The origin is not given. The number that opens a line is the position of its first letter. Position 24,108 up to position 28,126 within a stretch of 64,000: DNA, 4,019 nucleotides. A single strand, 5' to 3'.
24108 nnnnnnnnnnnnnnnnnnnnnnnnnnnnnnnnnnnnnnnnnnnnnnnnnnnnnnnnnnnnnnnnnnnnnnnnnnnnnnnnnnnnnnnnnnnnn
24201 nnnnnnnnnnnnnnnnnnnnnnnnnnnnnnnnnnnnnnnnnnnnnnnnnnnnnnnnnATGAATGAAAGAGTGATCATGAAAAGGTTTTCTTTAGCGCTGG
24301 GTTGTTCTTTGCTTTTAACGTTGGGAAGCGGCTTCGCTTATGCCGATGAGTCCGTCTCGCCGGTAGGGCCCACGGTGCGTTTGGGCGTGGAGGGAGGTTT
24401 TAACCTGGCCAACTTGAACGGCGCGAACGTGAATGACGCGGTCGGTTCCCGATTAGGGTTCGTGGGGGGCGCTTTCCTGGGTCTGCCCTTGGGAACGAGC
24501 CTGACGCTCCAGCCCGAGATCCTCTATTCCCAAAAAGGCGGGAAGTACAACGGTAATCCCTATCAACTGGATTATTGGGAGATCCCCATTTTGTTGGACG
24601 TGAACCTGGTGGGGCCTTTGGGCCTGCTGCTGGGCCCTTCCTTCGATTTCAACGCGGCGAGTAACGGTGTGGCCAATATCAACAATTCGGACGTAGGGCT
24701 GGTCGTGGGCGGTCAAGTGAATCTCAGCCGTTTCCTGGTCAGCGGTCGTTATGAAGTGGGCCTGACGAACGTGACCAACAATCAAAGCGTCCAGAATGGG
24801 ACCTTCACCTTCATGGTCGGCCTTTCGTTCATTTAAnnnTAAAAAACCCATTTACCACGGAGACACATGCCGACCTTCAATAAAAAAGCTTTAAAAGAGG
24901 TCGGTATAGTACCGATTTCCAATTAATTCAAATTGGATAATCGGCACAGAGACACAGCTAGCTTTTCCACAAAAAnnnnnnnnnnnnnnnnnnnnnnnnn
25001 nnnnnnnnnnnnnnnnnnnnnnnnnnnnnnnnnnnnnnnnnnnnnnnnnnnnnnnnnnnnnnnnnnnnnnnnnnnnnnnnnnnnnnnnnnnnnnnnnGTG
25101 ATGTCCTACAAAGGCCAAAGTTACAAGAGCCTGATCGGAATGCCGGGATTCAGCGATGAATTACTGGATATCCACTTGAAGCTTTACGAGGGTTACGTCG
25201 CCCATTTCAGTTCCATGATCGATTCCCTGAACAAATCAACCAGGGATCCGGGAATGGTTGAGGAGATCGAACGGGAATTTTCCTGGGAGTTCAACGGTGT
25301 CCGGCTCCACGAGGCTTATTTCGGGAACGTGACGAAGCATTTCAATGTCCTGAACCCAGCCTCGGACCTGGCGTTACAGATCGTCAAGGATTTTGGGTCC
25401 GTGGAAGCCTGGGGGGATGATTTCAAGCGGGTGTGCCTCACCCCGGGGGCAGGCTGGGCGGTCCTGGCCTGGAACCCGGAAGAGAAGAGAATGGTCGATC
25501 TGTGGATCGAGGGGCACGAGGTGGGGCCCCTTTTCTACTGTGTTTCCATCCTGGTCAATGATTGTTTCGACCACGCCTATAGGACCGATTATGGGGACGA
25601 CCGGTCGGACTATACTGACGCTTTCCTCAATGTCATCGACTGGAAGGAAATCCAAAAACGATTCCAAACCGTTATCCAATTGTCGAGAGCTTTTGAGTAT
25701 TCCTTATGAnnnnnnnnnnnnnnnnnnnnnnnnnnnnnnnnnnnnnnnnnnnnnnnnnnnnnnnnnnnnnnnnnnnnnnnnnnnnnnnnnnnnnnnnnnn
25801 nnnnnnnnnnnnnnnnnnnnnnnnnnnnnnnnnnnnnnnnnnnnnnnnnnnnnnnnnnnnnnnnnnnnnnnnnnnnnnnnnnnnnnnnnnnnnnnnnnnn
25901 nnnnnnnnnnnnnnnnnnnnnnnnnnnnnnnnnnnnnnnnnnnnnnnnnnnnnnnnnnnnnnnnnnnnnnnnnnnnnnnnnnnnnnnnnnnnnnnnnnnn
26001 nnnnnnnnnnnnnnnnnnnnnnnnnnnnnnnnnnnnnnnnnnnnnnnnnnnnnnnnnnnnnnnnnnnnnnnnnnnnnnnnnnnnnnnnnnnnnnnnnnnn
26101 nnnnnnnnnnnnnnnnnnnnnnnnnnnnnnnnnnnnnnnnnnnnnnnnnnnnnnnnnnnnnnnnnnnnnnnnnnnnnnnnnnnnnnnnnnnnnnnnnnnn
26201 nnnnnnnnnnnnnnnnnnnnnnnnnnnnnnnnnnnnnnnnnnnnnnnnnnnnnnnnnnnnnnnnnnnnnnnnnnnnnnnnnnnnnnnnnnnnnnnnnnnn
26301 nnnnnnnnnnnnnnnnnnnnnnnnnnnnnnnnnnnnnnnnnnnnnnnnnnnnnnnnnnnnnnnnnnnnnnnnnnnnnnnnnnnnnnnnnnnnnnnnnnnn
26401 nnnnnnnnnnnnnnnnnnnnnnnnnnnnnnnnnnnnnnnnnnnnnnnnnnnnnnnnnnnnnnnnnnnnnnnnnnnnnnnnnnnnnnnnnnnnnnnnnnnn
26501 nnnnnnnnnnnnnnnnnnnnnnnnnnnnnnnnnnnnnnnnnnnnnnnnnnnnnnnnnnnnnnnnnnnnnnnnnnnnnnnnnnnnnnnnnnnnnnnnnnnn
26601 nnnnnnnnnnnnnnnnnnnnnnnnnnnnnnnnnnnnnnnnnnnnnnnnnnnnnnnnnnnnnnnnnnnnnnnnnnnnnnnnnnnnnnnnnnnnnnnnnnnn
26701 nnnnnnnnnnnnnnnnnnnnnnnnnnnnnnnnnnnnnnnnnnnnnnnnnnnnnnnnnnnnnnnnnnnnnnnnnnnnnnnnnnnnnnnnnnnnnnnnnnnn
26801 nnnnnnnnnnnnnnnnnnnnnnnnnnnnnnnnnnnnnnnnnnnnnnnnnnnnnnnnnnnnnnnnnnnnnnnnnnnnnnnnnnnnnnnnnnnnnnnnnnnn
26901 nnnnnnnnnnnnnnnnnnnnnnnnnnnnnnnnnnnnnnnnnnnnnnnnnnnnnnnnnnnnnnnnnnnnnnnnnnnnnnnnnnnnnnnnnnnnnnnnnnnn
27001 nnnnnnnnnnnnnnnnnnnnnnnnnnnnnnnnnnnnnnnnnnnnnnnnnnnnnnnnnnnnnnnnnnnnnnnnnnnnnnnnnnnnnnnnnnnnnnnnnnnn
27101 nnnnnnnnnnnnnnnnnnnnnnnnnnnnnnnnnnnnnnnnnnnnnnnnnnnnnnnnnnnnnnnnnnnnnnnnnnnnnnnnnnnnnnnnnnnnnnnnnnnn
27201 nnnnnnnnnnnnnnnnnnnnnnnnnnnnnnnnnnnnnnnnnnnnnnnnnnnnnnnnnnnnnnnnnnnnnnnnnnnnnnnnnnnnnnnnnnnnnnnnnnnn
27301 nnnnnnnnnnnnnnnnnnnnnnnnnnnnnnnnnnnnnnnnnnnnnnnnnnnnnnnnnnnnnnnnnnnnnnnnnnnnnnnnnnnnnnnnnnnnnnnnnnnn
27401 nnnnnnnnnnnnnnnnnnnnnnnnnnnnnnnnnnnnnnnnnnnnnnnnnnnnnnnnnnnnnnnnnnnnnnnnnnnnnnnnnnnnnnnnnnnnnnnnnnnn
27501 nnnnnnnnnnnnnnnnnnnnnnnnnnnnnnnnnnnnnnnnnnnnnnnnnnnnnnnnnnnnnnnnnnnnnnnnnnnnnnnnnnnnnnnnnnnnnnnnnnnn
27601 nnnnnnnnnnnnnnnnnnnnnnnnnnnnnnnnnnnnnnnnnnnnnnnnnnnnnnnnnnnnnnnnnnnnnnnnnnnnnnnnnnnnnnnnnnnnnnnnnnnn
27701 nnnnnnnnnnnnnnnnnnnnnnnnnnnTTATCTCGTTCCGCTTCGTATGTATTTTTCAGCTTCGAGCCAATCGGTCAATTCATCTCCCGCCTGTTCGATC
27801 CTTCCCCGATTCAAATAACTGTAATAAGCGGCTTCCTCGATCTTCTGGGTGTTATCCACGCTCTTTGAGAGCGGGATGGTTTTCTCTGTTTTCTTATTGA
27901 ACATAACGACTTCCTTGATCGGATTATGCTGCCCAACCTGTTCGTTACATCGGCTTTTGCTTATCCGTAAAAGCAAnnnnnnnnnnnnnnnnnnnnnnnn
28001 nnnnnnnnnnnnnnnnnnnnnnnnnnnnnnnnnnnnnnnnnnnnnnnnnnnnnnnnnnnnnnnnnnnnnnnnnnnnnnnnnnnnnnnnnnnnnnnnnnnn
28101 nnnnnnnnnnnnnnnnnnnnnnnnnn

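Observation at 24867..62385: Repeat family A: a roughly 90-nt four-arm structured element present at least six times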

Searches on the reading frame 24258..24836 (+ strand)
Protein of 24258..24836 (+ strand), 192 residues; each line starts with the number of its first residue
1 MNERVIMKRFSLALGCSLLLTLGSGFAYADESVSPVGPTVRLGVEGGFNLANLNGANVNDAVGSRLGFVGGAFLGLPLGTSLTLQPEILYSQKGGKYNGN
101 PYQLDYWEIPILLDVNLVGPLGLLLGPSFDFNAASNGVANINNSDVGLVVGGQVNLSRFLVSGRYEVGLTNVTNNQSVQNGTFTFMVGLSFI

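Call 29: search_protein_families(library=pfam, proteins=[window:24258-24836:+], max_evalue=0.01)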
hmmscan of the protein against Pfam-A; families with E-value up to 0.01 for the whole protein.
window:24258-24836:+ (192 aa): 2 families
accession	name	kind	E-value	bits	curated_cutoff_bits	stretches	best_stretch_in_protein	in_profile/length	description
PF13568.12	OMP_b-brl_2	-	2.1e-16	60.9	27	1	39-173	8-174/175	Outer membrane protein beta-barrel domain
PF13505.12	OMP_b-brl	-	9.5e-08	32.8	28.7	1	20-191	6-175/175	Outer membrane protein beta-barrel domain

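Call 37: find_encoding_contigs(protein=window:24258-24836:+, flank=4000, max_places=10)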
Protein window:24258-24836:+ (192 aa): 2 contigs read that carry it; 2 places shown.
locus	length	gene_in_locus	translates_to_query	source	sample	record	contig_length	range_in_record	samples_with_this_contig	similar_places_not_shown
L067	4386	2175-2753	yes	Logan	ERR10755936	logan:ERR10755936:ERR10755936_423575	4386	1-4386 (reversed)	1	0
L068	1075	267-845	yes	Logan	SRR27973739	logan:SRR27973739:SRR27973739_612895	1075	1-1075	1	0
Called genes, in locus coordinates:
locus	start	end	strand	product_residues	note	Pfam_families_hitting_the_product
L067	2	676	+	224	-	?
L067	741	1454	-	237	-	PF02678:Pirin (faint), PF17954:Pirin_C_2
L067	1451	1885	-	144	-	PF01740:STAS, PF13466:STAS_2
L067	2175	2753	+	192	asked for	PF13505:OMP_b-brl, PF13568:OMP_b-brl_2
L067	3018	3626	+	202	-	PF02777:Sod_Fe_C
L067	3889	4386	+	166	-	?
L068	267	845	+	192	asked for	PF13505:OMP_b-brl, PF13568:OMP_b-brl_2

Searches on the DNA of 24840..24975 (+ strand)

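Call 67: search_rna_families(source=window, start=24840, end=24975, threshold=evalue, max_evalue=10)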
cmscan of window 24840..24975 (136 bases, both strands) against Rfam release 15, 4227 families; matches with E-value up to 10: 1.
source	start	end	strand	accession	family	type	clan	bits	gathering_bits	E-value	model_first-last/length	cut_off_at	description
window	24864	24908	-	RF00953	mir-1497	Gene; miRNA;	-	16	80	0.34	1-74/74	no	mir-1497 microRNA precursor family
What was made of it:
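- On Known structured RNA (Rfam 15): At E up to 10 on a copy there was only a chance miRNA hit (call 67).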

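Call 69: search_dna_similar(query=window:24860-24955:+, collection=plasmids, mode=distant, max_evalue=0.01, max_rows=10)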
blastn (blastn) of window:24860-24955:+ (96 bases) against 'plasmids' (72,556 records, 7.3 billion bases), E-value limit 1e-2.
No match.

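Call 70: search_dna_similar(query=window:24860-24955:+, collection=phages, mode=distant, max_evalue=0.01, max_rows=10)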
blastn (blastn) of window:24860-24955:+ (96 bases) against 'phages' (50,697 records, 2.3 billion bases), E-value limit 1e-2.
No match.

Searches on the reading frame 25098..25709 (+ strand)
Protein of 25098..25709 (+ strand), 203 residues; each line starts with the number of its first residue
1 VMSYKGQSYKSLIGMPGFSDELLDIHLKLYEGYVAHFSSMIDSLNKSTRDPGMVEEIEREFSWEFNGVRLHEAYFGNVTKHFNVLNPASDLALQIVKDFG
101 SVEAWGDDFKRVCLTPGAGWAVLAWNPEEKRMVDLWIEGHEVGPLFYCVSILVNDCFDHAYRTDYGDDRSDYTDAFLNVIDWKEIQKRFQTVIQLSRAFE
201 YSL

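Call 29: search_protein_families(library=pfam, proteins=[window:25098-25709:+], max_evalue=0.01)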
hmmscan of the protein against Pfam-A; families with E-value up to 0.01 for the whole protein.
window:25098-25709:+ (203 aa): 1 family
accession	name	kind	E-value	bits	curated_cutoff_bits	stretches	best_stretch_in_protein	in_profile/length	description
PF02777.23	Sod_Fe_C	-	6.5e-21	74.7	20.9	1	88-188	2-102/102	Iron/manganese superoxide dismutases, C-terminal domain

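Call 40: find_homologous_proteins(query=window:25098-25709:+, max_evalue=1e-30)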
Query window:25098-25709:+ (203 aa): 58 proteins with E <= 1e-30 among 95 candidates.
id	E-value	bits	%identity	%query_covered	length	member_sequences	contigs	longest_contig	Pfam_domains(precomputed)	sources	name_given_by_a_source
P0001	7.6e-137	472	100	100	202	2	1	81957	PF02777.24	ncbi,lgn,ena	-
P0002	2.7e-108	379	80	99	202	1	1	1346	PF02777.24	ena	-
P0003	4.0e-89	316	65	100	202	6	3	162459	PF02777.24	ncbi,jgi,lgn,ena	jgi:superoxide dismutase, Fe-Mn family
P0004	4.6e-87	309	64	100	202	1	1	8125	PF02777.24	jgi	jgi:Fe-Mn family superoxide dismutase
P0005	2.3e-83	297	63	100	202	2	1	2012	PF02777.24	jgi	jgi:Fe-Mn family superoxide dismutase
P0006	7.6e-83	295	62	100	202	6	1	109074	PF02777.24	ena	-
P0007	1.3e-81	291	60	99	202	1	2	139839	PF02777.24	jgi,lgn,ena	-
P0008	1.3e-81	291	62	99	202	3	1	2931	PF02777.24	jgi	jgi:Fe-Mn family superoxide dismutase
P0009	4.6e-79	283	59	100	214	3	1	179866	PF02777.24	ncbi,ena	-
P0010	6.3e-77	276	58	100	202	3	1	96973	PF02777.24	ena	-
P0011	2.0e-72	261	58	99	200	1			PF02777.24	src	-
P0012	8.6e-72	259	58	99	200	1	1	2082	PF02777.24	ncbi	-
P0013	2.8e-71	258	58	96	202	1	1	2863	PF02777.24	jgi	-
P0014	4.5e-71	257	52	100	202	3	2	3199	PF02777.24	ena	-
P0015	1.0e-70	256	56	97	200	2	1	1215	PF02777.24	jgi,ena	jgi:superoxide dismutase, Fe-Mn family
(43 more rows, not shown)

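Call 41: find_encoding_contigs(protein=P0002, flank=3000, max_places=3)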
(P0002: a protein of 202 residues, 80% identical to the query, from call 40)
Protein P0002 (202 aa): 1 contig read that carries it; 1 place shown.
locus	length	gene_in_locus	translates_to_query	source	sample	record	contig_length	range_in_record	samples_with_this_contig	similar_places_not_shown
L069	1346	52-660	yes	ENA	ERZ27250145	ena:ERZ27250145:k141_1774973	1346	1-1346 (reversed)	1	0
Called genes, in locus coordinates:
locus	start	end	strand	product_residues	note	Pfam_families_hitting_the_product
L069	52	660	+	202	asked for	PF02777:Sod_Fe_C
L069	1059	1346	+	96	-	?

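Call 42: find_encoding_contigs(protein=P0003, flank=4000, max_places=3)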
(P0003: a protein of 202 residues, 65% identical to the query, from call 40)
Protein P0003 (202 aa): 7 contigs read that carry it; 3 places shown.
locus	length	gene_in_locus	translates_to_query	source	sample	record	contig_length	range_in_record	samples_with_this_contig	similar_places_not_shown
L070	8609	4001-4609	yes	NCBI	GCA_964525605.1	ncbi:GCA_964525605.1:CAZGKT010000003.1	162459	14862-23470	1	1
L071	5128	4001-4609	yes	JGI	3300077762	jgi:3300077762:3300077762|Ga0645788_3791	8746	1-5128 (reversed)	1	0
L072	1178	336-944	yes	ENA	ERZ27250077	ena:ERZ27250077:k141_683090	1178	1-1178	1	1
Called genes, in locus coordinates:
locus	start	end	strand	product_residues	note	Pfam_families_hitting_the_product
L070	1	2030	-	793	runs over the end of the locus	PF00989:PAS, PF08448:PAS_4, PF13426:PAS_9, PF00989:PAS, PF08447:PAS_3, PF08448:PAS_4, PF13426:PAS_9, PF00989:PAS, +8 more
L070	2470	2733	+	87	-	-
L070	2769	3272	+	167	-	-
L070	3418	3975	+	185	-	PF13505:OMP_b-brl, PF13568:OMP_b-brl_2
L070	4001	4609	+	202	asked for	PF02777:Sod_Fe_C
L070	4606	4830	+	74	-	-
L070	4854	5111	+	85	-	-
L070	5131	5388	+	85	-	-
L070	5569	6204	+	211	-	PF00210:Ferritin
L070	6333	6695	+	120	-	PF01329:Pterin_4a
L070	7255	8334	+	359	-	PF01436:NHL (weak), PF25021:TEN_NHL (faint)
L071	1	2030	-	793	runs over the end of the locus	PF00989:PAS, PF08448:PAS_4, PF13426:PAS_9, PF00989:PAS, PF08447:PAS_3, PF08448:PAS_4, PF13426:PAS_9, PF00989:PAS, +8 more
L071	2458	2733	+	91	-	-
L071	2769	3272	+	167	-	-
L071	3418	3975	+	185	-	PF13505:OMP_b-brl, PF13568:OMP_b-brl_2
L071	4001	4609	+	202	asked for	PF02777:Sod_Fe_C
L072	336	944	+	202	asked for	PF02777:Sod_Fe_C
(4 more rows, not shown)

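Call 43: find_encoding_contigs(protein=P0006, flank=4000, max_places=3)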
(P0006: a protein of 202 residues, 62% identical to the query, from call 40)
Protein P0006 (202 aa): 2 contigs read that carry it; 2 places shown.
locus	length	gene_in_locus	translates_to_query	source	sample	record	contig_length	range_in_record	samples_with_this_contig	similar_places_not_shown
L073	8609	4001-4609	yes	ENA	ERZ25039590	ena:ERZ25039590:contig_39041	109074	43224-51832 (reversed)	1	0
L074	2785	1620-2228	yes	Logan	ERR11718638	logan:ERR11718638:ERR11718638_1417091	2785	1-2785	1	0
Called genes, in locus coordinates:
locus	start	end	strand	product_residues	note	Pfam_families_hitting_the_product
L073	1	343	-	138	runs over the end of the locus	PF01740:STAS, PF13466:STAS_2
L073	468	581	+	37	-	-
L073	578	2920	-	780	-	PF00989:PAS, PF08448:PAS_4, PF08447:PAS_3, PF13426:PAS_9, PF00989:PAS, PF08448:PAS_4, PF13426:PAS_9, PF08447:PAS_3, +10 more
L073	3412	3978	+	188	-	PF13568:OMP_b-brl_2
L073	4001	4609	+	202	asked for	PF02777:Sod_Fe_C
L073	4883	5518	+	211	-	PF00210:Ferritin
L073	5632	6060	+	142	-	PF00072:Response_reg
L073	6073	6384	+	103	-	-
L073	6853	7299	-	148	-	-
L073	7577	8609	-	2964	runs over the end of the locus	PF10091:Glycoamylase, PF06165:GH94_b-supersand, PF17167:Glyco_hydro_94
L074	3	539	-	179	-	?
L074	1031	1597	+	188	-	PF13568:OMP_b-brl_2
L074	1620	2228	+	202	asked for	PF02777:Sod_Fe_C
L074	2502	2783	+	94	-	?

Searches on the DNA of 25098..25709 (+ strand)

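Call 46: search_with_rna_model(model_id=R1, sources=[L069, L070, L071, L072, L073, L074], max_evalue=0.1)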
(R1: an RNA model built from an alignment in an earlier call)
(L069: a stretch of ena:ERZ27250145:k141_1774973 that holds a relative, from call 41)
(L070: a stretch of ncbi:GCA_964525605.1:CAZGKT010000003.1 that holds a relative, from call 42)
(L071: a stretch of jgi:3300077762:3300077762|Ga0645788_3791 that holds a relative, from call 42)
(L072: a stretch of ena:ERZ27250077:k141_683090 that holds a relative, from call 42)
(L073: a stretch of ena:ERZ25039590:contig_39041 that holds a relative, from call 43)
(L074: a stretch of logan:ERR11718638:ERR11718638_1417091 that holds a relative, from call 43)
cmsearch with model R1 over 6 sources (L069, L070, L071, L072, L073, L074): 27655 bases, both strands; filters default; matches with E-value up to 0.1: 1.
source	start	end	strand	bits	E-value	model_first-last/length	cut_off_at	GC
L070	7147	7223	-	31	4.5e-06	1-80/80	no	0.48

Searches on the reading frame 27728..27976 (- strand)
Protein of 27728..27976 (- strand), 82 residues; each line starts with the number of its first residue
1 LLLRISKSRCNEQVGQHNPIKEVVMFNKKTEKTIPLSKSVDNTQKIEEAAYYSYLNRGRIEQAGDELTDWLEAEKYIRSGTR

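Call 57: search_protein_families(library=pfam, proteins=[window:27728-27976:-], max_evalue=0.01)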
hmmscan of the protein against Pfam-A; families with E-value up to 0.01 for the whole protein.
window:27728-27976:- (82 aa): 1 family
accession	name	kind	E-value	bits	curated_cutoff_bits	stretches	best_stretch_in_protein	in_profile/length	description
PF11154.13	DUF2934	-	4.5e-06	26.7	22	1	43-77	3-35/37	Protein of unknown function (DUF2934)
